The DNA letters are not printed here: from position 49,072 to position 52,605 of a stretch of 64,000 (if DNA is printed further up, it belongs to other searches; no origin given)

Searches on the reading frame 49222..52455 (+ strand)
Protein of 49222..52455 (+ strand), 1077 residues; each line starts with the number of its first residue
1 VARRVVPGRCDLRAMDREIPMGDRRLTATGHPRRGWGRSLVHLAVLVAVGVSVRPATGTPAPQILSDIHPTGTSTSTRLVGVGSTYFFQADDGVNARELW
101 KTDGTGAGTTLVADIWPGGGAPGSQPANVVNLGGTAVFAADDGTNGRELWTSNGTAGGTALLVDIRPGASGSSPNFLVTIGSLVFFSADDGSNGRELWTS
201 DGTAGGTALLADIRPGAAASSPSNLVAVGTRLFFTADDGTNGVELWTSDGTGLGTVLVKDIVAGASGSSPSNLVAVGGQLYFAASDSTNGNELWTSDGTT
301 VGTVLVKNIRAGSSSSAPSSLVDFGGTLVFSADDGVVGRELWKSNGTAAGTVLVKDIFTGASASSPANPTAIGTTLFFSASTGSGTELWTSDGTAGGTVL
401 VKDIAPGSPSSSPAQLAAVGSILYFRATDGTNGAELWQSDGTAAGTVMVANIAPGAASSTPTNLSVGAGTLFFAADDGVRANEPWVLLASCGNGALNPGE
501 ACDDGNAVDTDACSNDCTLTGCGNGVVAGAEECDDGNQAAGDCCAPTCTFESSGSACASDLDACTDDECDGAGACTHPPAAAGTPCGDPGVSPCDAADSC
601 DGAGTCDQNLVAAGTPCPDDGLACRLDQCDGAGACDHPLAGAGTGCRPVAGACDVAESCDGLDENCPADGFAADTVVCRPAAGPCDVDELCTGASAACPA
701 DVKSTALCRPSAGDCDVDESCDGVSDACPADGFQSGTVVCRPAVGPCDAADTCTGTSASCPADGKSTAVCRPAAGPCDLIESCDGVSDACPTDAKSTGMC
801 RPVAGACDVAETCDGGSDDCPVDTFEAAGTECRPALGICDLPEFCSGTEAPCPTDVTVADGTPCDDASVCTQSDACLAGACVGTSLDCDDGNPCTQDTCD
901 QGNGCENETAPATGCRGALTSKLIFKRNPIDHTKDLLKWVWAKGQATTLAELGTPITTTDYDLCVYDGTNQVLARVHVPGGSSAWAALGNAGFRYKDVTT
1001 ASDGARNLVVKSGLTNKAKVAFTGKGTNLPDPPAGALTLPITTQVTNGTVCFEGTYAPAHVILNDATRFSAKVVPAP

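Call 68: search_protein_families(library=pfam, proteins=[window:49222-52455:+], max_evalue=0.001)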
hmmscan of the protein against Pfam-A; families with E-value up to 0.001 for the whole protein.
window:49222-52455:+ (1077 aa): 3 families
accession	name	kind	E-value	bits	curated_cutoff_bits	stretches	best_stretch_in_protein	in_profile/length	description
PF00200.28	Disintegrin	-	3.9e-30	104.9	35.1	5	825-855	45-75/75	Disintegrin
PF13948.11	DUF4215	-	7.6e-06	26.6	27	1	522-545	21-44/47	Domain of unknown function (DUF4215)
PF00526.23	Dicty_CTDC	-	0.00038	20.6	27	1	887-906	1-20/24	Dictyostelium (slime mold) repeat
